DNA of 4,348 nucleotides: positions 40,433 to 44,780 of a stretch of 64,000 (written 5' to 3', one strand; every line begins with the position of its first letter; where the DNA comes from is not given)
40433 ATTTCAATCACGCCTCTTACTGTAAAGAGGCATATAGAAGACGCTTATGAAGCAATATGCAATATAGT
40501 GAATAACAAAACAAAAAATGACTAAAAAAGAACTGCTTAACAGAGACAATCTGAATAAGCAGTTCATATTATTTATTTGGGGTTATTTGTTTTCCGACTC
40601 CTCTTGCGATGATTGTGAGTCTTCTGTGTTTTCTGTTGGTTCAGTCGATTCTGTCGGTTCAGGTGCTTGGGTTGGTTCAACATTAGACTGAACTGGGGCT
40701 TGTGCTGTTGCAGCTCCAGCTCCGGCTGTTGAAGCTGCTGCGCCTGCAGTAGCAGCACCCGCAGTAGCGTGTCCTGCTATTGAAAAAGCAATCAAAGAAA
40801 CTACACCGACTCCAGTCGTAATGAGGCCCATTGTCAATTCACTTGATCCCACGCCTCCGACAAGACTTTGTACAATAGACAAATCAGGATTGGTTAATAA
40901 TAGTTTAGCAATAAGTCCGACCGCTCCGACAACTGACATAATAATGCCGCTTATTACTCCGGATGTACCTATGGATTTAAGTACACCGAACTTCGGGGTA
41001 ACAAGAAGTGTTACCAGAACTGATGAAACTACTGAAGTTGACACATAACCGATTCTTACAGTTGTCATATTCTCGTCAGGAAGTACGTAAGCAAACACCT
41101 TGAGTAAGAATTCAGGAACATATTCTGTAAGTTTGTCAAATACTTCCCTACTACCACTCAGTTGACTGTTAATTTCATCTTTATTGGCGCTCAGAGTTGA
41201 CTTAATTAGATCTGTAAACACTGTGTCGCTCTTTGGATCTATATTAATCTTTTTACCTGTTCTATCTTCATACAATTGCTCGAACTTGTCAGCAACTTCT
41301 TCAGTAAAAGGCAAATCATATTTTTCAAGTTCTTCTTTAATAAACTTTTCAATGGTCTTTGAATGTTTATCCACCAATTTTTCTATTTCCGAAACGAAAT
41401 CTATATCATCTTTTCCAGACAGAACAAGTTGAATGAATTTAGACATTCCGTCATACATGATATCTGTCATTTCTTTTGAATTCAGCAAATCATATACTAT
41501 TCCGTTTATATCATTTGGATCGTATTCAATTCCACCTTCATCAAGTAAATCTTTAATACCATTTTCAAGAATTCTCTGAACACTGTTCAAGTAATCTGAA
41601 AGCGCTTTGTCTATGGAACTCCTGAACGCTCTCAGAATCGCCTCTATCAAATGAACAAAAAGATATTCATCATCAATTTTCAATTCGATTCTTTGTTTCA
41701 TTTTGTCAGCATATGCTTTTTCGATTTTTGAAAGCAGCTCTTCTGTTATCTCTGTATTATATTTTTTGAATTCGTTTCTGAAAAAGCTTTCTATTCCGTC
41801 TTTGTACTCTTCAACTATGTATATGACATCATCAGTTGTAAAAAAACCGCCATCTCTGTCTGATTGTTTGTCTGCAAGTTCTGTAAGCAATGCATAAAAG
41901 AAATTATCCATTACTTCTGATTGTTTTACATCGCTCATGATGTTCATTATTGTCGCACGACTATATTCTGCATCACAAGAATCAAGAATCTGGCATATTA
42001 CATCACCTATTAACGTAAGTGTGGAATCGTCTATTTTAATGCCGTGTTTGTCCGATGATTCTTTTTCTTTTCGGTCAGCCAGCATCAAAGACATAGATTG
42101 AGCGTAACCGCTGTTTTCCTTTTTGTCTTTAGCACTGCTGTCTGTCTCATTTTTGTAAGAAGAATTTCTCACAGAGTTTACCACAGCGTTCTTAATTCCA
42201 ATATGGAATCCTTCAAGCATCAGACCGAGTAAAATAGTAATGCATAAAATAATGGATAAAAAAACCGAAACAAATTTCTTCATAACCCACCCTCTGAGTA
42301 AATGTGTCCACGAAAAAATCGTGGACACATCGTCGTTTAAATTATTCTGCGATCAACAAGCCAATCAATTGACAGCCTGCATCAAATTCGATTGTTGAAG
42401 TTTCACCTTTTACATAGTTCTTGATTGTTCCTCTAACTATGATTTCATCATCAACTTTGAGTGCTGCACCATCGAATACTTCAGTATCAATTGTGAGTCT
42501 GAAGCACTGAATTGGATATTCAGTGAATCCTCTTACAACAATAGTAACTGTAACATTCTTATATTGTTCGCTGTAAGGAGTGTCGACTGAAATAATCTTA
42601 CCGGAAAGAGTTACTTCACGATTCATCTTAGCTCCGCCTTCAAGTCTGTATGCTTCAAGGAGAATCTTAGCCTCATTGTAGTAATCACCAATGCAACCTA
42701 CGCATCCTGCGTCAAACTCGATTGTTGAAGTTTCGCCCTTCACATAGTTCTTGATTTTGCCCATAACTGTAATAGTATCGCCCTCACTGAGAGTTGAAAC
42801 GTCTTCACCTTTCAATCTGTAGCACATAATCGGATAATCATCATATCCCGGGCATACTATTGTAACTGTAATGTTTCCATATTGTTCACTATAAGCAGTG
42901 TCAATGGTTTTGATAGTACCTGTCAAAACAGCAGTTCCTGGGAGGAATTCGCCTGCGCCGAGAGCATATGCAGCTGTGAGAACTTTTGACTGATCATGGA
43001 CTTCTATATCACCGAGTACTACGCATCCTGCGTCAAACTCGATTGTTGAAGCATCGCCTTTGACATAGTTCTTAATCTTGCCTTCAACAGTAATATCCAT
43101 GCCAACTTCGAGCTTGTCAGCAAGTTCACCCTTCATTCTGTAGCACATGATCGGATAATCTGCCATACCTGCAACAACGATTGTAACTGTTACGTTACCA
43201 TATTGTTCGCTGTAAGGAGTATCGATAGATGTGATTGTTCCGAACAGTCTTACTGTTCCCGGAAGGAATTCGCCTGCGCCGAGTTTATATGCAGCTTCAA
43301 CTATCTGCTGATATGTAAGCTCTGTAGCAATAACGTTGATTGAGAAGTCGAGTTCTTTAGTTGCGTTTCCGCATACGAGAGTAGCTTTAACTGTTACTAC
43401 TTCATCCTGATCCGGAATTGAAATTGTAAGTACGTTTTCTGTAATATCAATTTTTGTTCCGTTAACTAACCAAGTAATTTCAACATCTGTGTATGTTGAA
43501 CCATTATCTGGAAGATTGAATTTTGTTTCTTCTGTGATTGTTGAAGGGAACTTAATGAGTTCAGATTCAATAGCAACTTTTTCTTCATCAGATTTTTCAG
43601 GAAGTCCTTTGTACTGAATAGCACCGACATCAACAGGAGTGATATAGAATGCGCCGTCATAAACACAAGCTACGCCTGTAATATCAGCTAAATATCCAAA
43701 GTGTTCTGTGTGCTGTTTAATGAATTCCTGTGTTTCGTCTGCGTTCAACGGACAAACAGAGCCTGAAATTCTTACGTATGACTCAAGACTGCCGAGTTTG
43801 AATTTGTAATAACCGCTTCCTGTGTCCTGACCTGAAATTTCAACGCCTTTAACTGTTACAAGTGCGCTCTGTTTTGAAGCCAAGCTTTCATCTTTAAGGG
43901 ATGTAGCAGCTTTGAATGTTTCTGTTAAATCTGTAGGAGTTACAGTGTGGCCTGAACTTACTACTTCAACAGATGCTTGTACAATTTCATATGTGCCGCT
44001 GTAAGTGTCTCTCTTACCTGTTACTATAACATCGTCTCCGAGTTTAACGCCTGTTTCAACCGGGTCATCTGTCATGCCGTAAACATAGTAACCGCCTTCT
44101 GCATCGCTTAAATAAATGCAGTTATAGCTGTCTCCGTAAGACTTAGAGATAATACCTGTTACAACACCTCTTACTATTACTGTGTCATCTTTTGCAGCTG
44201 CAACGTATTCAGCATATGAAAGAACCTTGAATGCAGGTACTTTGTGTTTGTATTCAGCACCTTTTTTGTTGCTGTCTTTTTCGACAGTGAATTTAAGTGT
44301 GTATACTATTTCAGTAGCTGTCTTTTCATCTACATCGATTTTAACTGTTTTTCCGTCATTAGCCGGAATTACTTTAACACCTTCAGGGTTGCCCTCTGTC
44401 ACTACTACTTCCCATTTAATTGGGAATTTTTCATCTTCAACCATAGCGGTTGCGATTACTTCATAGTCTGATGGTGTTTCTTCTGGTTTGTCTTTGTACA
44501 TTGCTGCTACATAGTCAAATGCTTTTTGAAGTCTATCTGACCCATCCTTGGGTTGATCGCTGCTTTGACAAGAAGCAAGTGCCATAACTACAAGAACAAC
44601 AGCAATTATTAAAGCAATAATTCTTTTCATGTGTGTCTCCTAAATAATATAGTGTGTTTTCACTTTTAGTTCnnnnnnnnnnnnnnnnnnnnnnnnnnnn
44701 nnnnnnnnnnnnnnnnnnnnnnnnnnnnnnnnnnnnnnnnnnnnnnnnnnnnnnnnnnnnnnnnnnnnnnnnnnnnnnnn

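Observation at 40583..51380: Lipoprotein nuclease and OB-repeat lipoprotein embedded in a sugar-type (CUT1) ABC importer operon: candidate extracellular nucleic-acid capture, cleavage and uptake system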

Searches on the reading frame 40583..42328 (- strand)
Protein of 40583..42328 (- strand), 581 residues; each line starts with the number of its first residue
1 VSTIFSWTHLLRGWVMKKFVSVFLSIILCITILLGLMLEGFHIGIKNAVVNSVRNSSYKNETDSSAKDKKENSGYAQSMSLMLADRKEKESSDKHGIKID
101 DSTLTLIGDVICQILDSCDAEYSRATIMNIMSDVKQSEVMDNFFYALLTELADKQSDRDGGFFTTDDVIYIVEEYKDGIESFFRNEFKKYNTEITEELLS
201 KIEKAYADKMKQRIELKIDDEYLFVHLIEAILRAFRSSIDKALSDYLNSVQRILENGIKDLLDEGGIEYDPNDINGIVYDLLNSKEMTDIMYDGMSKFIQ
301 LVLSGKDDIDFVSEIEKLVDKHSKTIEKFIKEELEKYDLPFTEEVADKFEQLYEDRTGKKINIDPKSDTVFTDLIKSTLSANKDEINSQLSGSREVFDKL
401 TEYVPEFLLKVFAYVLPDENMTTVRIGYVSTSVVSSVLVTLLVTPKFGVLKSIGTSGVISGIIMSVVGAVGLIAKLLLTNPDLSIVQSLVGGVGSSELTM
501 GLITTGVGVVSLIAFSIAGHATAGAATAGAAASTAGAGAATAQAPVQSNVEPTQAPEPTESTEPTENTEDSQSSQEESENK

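Call 3: search_protein_families(library=pfam, proteins=[window:40583-42328:-], max_evalue=0.01)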
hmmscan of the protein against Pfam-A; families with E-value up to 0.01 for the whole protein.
window:40583-42328:- (581 aa): 0 families

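Call 4: search_protein_families(library=ncbifam, proteins=[window:40583-42328:-], max_evalue=0.01)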
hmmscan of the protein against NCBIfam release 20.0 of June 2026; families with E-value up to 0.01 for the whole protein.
window:40583-42328:- (581 aa): 0 families

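Call 68: search_protein_families(library=phrogs, proteins=[window:40583-42283:-], max_evalue=0.01)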
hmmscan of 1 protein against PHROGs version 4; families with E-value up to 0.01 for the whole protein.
window:40583-42283:- (566 aa): 1 family
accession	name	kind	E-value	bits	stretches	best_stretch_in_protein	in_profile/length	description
phrog_5489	-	unknown function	0.0035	18.2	0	146-179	23-56/57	-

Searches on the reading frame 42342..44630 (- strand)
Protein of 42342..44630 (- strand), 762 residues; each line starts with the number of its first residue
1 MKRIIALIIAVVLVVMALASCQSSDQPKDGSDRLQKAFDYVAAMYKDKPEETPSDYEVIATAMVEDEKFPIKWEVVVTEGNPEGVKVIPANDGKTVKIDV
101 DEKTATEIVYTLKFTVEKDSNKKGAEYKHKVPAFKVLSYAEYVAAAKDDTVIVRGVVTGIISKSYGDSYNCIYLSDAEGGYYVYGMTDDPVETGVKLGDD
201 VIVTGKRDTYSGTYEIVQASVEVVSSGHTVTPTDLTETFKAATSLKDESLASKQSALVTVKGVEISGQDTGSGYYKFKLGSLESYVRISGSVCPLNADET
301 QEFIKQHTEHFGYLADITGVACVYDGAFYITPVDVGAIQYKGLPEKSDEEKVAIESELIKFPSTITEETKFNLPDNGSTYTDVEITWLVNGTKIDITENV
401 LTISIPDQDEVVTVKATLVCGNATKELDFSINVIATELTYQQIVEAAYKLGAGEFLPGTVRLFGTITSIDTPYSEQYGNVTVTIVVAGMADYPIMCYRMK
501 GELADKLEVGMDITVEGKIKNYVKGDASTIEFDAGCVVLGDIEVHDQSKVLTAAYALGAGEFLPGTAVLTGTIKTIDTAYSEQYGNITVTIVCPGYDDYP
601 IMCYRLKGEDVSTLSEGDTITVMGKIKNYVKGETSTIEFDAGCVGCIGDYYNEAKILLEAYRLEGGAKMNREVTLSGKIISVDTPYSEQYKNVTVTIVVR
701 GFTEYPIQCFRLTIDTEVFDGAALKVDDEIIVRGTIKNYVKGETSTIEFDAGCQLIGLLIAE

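Call 3: search_protein_families(library=pfam, proteins=[window:42342-44630:-], max_evalue=0.01)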
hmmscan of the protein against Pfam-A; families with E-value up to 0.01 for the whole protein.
window:42342-44630:- (762 aa): 3 families
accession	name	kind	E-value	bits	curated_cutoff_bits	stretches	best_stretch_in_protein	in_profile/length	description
PF01336.31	tRNA_anti-codon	-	2.3e-06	27.9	27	0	501-526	39-63/75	OB-fold nucleic acid binding domain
PF20578.4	aBig_2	-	0.0027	17.9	27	0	369-435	23-88/89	Atrophied bacterial Ig domain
PF13742.12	tRNA_anti_2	-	0.0045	17.6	27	0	495-524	53-83/95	OB-fold nucleic acid binding domain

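Call 4: search_protein_families(library=ncbifam, proteins=[window:42342-44630:-], max_evalue=0.01)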
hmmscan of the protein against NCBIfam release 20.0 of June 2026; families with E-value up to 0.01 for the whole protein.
window:42342-44630:- (762 aa): 2 families
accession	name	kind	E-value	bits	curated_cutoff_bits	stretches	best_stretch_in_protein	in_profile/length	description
NF033681.1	ExeM_NucH_DNase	subfamily_domain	5.8e-05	22.1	300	1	179-292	34-141/546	ExeM/NucH family extracellular endonuclease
NF053689.1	BamJ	equivalog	0.0021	18.3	100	1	1-80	1-85/184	BamJ family beta-barrel-assembly machinery protein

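Call 42: find_homologous_proteins(query=window:42342-44630:-, max_evalue=0.00001)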
Query window:42342-44630:- (762 aa): 468 proteins with E <= 0.00001 among 8000 candidates; the best 120 are listed.
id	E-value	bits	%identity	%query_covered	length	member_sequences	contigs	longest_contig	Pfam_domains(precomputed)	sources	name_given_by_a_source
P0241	0.0e+0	1678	100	100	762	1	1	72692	PF01336.32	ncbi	-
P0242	0.0e+0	1110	68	100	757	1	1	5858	PF06594.18,PF01336.32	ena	-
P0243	0.0e+0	1107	68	100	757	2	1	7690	PF06594.18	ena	-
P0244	0.0e+0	1097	68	99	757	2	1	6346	PF01336.32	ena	-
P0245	0.0e+0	1034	64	99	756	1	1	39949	PF01336.32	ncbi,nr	ncbi:MAG: hypothetical protein K6F14_05065 [Clostridiales bacterium]|nr:hypothetical protein [Clostr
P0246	2.4e-284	963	59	100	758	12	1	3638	PF06594.18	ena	-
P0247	6.4e-234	796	66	75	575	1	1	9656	PF01336.32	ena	-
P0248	5.0e-222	757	50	99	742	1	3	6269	PF01336.32,PF20578.5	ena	-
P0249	6.3e-221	753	51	99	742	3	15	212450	PF01336.32,PF20578.5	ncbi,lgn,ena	-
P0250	1.1e-220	753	50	99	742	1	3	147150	PF01336.32,PF20578.5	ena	-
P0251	1.8e-220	752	50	99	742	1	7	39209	PF01336.32,PF20578.5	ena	-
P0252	5.3e-220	750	50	99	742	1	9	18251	PF01336.32,PF20578.5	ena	-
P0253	5.6e-220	750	50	99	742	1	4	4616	PF01336.32,PF20578.5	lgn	-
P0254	6.8e-220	750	50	99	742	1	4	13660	PF01336.32,PF20578.5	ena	-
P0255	6.9e-220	750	50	99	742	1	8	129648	PF01336.32,PF20578.5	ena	-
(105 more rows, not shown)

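Call 43: find_encoding_contigs(protein=P0241, flank=3000, max_places=2)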
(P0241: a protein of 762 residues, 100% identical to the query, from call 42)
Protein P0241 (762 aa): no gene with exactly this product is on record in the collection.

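Call 52: predict_structure(alignment_id=A3)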
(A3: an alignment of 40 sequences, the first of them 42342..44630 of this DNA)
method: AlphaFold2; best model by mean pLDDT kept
length: 762 residues; sequences in the alignment: 40
mean_pLDDT: 89.6   pTM: 0.53
mean pLDDT of the five models: 89.6, 89.6, 88.9, 88.3, 88.1
residues with pLDDT >= 90: 493; 70-90: 241; 50-70: 15; < 50: 13
segments of 3 or more residues with pLDDT < 50: 18-28
pLDDT, mean of each block of 10 residues (from residue 1): 66 55 41 86 86 87 87 91 88 86 84 89 91 87 92 95 93 94 94 94 93 92 92 96 93 94 92 91 92 90 92 93 92 93 86 89 85 90 94 89 83 95 94 81 89 84 96 95 93 96 93 95 89 94 87 90 90 96 95 91 93 95 95 93 91 91 89 92 94 95 93 89 91 95 92 89 52
secondary structure, 60 per line:
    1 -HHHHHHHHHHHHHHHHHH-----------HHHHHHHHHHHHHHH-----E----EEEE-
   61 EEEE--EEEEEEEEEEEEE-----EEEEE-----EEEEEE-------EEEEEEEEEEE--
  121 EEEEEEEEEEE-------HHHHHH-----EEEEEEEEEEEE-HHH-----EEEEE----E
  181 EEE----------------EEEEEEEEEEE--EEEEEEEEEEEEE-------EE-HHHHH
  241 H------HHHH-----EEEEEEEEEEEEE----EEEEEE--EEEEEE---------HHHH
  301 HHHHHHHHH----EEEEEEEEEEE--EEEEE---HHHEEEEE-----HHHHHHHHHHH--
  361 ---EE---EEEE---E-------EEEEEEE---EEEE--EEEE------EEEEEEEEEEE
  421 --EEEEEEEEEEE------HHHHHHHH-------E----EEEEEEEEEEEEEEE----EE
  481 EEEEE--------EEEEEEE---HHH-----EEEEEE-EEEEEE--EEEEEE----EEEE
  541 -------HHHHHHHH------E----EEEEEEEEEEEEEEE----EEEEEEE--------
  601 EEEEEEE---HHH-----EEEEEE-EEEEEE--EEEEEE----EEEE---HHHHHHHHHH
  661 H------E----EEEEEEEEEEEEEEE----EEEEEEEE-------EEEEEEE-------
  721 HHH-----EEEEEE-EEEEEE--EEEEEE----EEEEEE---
elements in order (helices of 4 or more, strands of 3 or more residues): H2-19 H31-45 E56-59 E61-64 E67-79 E85-89 E95-100 E108-118 E121-131 H139-144 E150-161 E171-175 E180-183 E200-210 E213-225 H236-241 H248-251 E257-269 E274-279 E282-287 H297-309 E314-324 E327-331 E338-342 H348-358 E369-372 E384-390 E394-397 E400-403 E410-420 E423-433 H440-447 E460-474 E479-485 E494-500 E512-517 E519-524 E527-532 E537-540 H548-555 E567-581 E586-592 E601-607 E619-624 E626-631 E634-639 E644-647 H651-661 E673-687 E692-699 E707-713 E729-734 E736-741 E744-749 E754-759

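Call 54: fold_search(model_id=the predicted structure, library=pdb)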
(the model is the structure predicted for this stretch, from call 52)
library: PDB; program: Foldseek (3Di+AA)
matches with E <= 10: 1376; with E <= 0.001: 30
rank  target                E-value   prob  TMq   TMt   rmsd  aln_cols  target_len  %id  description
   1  7r5k_10               5.5e-06  0.82  0.11  0.06  30.5       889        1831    8  Human nuclear pore complex (constricted) (released 2022-06-22)
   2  5ho2                  8.3e-06  0.97  0.13  0.12  23.5       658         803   11  Crystal structure of AbnA (open conformation), a GH43 extracellular arabinanase from Geobacillus stearothermophilus (released 2017-02-01)
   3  5ho0                  9.2e-06  0.97  0.12  0.12  25.1       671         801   10  Crystal structure of AbnA (closed conformation), a GH43 extracellular arabinanase from Geobacillus stearothermophilus (released 2017-02-01)
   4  9g93_A                1.1e-05  0.84  0.12  0.14  31.1       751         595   11  CryoET structure of the in vitro grown Bacillus anthracis Sap S-layer (released 2024-12-18)
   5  9oz6_B                1.9e-05  0.38  0.09  0.07  29.9       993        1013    9  Cryo-EM structure of 1:1 chicken ROS1 and chicken NEL complex. (released 2026-02-25)
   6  9oyz_B                2.0e-05  0.41  0.09  0.07  29.9       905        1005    9  Cryo-EM structure of chicken ROS1 in apo-state. Cryo-EM refinement is focused on the "head" region of chicken ROS1. (released 2026-02-25)
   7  8k53_A                5.7e-05  0.38  0.09  0.09  35.3       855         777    9  Structure of the Dimeric Human CNTN2 Ig 1-6-FNIII 1-2 Domain in an Asymmetric State (released 2023-12-06)
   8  8k53_B                1.1e-04  0.54  0.09  0.12  31.6       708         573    9  Structure of the Dimeric Human CNTN2 Ig 1-6-FNIII 1-2 Domain in an Asymmetric State (released 2023-12-06)
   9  2ihf                  1.2e-04  0.99  0.08  0.24  16.7       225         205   16  Crystal structure of deletion mutant delta 228-252 R190A of the single-stranded DNA binding protein from Thermus aquatic (released 2007-01-02)
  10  7qxb_P                1.3e-04  1.00  0.10  0.26  16.4       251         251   12  Cryo-EM map of human telomerase-DNA-TPP1-POT1 complex (sharpened map) (released 2022-03-02)
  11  8k3j_A                1.6e-04  0.35  0.09  0.11  31.9       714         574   10  Structure of human CNTN2 immunoglobulin domains 1-6 homo-dimer (released 2024-07-17)
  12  1cs6                  1.9e-04  0.77  0.09  0.16  30.4       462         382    9  N-TERMINAL FRAGMENT OF AXONIN-1 FROM CHICKEN (released 2000-05-19)
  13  6qx4_A                2.2e-04  0.41  0.10  0.12  31.4       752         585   11  Structure of the Bacillus anthracis Sap S-layer assembly domain (released 2019-07-31)
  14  6qx4_B                2.4e-04  0.41  0.10  0.12  32.0       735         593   12  Structure of the Bacillus anthracis Sap S-layer assembly domain (released 2019-07-31)
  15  7sz8_A                2.8e-04  0.63  0.09  0.15  37.2       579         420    9  Crystal structure of human CELSR1 EC4-7 (released 2022-12-14)
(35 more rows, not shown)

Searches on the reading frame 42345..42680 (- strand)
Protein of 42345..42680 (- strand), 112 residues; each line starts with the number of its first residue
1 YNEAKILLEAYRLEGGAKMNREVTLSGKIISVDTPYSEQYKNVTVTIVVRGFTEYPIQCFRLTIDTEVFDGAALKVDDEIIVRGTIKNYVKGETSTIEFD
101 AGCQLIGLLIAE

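Call 28: search_protein_families(library=pfam, proteins=[window:42345-42680:-], max_evalue=1)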
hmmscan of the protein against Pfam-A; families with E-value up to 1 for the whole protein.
seq(112 aa): 1 family
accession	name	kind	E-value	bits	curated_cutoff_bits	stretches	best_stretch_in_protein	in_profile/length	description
PF01336.31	tRNA_anti-codon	-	0.039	14.3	27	1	23-93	1-63/75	OB-fold nucleic acid binding domain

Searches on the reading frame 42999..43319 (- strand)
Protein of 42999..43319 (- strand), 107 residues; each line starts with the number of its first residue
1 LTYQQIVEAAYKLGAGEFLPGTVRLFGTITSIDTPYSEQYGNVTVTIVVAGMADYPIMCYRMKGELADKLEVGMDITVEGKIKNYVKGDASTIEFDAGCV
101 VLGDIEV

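Call 28: search_protein_families(library=pfam, proteins=[window:42999-43319:-], max_evalue=1)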
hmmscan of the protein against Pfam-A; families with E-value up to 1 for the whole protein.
seq(107 aa): 2 families
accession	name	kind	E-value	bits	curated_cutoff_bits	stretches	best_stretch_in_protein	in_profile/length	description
PF22010.2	OrtA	-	0.036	14.5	27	0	60-91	35-66/94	AKP thiolase subunit OrtA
PF01336.31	tRNA_anti-codon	-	0.046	14.1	27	1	63-89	35-63/75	OB-fold nucleic acid binding domain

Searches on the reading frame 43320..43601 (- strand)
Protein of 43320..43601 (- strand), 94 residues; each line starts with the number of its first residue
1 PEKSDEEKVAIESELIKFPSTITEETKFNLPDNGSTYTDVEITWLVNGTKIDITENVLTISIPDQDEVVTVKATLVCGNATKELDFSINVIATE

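Call 28: search_protein_families(library=pfam, proteins=[window:43320-43601:-], max_evalue=1)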
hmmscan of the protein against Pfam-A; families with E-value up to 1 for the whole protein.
seq(94 aa): 2 families
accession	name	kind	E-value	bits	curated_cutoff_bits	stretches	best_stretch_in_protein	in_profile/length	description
PF20578.4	aBig_2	-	0.00012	22.2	27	1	25-92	22-88/89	Atrophied bacterial Ig domain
PF24189.1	Ig_RSC4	-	0.14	12.6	28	1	42-88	36-82/87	RSC4 Ig-like domain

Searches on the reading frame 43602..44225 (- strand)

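Call 28: search_protein_families(library=pfam, proteins=[window:43602-44225:-], max_evalue=1)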
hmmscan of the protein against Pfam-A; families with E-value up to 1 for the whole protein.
seq(208 aa): 2 families
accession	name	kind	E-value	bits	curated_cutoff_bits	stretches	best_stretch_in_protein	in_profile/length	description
PF18942.5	DUF5689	-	1.1e-06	29.1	28.6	1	9-197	19-211/217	Family of unknown function (DUF5689)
PF19135.5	DUF5818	-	0.027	14.5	27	1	35-73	9-44/57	Protein of unknown function (DUF5818)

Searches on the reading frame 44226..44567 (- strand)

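Call 28: search_protein_families(library=pfam, proteins=[window:44226-44567:-], max_evalue=1)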
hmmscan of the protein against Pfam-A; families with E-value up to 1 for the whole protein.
seq(114 aa): 2 families
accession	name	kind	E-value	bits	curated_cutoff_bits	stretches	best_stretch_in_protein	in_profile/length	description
PF18140.6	PCC_BT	-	0.1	13.2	23.5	1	45-85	27-66/126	Propionyl-coenzyme A carboxylase BT domain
PF03287.19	Pox_C7_F8A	-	0.17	12.4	25.4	1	70-99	66-95/148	Poxvirus C7/F8A protein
